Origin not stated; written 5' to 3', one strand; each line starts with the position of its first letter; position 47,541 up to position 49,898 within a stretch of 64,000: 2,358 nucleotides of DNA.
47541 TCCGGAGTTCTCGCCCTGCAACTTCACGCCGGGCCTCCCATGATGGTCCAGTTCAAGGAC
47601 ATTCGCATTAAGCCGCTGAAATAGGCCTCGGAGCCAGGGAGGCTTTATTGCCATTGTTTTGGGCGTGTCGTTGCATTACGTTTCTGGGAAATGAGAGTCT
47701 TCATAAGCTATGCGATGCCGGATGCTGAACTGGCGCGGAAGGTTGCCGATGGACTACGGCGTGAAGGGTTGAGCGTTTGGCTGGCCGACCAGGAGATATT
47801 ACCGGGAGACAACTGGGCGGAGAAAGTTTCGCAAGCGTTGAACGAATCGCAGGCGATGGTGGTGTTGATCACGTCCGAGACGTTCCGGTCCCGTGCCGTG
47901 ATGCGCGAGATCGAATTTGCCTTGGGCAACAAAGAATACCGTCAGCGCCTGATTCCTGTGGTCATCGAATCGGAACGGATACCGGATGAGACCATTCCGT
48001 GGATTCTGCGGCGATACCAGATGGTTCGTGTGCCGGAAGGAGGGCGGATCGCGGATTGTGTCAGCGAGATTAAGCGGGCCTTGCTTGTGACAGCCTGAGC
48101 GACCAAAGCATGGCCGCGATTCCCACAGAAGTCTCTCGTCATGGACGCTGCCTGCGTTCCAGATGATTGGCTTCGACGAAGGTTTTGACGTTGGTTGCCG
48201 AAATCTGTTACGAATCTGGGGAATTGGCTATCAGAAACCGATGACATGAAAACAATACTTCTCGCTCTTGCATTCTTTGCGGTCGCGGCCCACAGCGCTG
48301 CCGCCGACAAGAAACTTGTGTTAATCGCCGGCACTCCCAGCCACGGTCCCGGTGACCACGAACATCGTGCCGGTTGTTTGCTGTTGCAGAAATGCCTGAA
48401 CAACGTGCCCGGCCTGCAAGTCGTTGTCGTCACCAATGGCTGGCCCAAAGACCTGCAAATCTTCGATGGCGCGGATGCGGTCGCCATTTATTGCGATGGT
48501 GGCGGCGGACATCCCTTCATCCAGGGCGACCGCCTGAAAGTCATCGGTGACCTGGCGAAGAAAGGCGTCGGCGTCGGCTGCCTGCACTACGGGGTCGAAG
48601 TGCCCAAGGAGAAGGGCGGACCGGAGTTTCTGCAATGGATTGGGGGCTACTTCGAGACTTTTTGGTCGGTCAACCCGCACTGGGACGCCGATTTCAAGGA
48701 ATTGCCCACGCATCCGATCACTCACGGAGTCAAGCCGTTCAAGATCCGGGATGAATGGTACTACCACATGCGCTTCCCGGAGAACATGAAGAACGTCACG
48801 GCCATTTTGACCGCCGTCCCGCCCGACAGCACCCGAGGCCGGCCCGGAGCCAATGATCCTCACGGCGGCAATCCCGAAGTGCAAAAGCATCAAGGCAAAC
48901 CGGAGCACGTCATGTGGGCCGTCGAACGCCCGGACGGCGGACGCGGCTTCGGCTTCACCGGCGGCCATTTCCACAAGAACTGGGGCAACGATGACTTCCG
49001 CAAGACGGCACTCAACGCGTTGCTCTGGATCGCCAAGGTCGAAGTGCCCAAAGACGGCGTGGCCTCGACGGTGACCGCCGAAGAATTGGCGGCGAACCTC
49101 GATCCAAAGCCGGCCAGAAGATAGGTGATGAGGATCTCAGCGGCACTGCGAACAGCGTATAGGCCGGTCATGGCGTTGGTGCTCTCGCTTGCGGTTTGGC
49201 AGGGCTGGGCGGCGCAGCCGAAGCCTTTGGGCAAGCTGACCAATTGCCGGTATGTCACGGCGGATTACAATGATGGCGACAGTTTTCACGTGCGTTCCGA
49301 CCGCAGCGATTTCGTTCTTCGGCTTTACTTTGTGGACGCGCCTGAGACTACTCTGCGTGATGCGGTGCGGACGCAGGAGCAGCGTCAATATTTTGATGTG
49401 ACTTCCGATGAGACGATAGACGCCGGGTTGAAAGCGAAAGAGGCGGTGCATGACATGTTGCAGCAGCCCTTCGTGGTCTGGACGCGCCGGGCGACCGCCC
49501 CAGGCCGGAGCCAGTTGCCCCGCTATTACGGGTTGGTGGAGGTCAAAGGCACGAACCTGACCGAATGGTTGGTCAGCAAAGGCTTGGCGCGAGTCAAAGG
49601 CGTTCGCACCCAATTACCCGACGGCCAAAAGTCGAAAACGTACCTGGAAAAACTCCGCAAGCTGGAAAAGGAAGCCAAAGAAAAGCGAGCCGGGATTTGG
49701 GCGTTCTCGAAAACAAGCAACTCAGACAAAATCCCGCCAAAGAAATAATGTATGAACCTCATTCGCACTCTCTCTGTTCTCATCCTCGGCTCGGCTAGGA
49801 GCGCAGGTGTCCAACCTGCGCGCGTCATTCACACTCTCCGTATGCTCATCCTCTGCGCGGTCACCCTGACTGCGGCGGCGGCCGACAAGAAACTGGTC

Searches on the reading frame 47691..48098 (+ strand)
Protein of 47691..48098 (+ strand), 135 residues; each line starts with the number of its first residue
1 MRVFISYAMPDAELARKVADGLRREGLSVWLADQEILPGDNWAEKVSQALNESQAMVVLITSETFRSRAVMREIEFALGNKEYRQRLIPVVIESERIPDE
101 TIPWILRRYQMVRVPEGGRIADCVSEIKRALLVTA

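Call 10: search_protein_families(library=pfam, proteins=[window:47691-48098:+], max_evalue=0.001)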
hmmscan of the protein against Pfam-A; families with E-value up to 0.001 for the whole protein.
window:47691-48098:+ (135 aa): 4 families
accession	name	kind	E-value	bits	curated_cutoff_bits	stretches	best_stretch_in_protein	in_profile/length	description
PF13676.11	TIR_2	-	2.6e-25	89.7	28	1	3-105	1-106/122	TIR domain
PF01582.25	TIR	-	2.8e-07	30.9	21.3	1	13-96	16-98/179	TIR domain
PF08937.16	ThsB_TIR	-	2.7e-06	28.1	21.2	1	43-95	49-98/100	Thoeris protein ThsB, TIR-like domain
PF10137.14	CAP12-PCTIR_TIR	-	0.00024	21.5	24.7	1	2-63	1-62/119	CAP12/Pycsar effector protein, TIR domain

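Call 69: search_protein_families(library=padloc, proteins=[window:47691-48098:+], max_evalue=0.00001)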
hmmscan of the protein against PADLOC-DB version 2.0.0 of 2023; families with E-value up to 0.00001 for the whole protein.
window:47691-48098:+ (135 aa): 7 families
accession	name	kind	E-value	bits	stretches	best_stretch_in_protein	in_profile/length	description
PDLC02012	SAVED5--SAVED_TIR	-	1e-13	49.2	1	2-91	15-103/404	-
PDLC02421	Aga_TIR-PNTD1-PNTD2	-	1.7e-10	38.6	1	3-93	6-101/430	Class I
PDLC02403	Aga_TIR-PNTD1-PNTD2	-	3.7e-10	37.4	1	3-93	5-100/443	Class I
PDLC05062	PDC-S66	-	5.5e-09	33.9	1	3-67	151-216/282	-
PDLC00728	Effector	-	2.1e-07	28.2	1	3-75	12-84/432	TIR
PDLC02416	Aga_REase-TIR-PNTD1-PNTD2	-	2.9e-06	24.2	1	5-96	160-250/572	Class I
PDLC00419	ThsB1|ThsB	-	4e-06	24.7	1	2-88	29-119/165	TIR-like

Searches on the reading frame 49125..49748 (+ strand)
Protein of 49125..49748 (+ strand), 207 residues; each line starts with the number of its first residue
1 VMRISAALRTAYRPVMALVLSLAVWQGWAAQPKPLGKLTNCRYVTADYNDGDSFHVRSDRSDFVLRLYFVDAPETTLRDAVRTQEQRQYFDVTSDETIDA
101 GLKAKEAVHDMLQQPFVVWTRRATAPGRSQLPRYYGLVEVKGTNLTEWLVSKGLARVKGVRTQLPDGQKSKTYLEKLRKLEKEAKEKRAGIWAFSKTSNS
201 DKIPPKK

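Call 10: search_protein_families(library=pfam, proteins=[window:49125-49748:+], max_evalue=0.001)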
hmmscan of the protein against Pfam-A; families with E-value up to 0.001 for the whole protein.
window:49125-49748:+ (207 aa): 1 family
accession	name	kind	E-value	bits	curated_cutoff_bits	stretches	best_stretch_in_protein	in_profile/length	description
PF00565.23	SNase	-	4.2e-10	40.5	21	1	65-193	2-106/107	Staphylococcal nuclease homologue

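Call 81: search_protein_families(library=padloc, proteins=[window:49125-49748:+], max_evalue=0.001)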
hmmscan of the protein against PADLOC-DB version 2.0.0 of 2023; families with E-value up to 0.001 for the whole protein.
window:49125-49748:+ (207 aa): 0 families
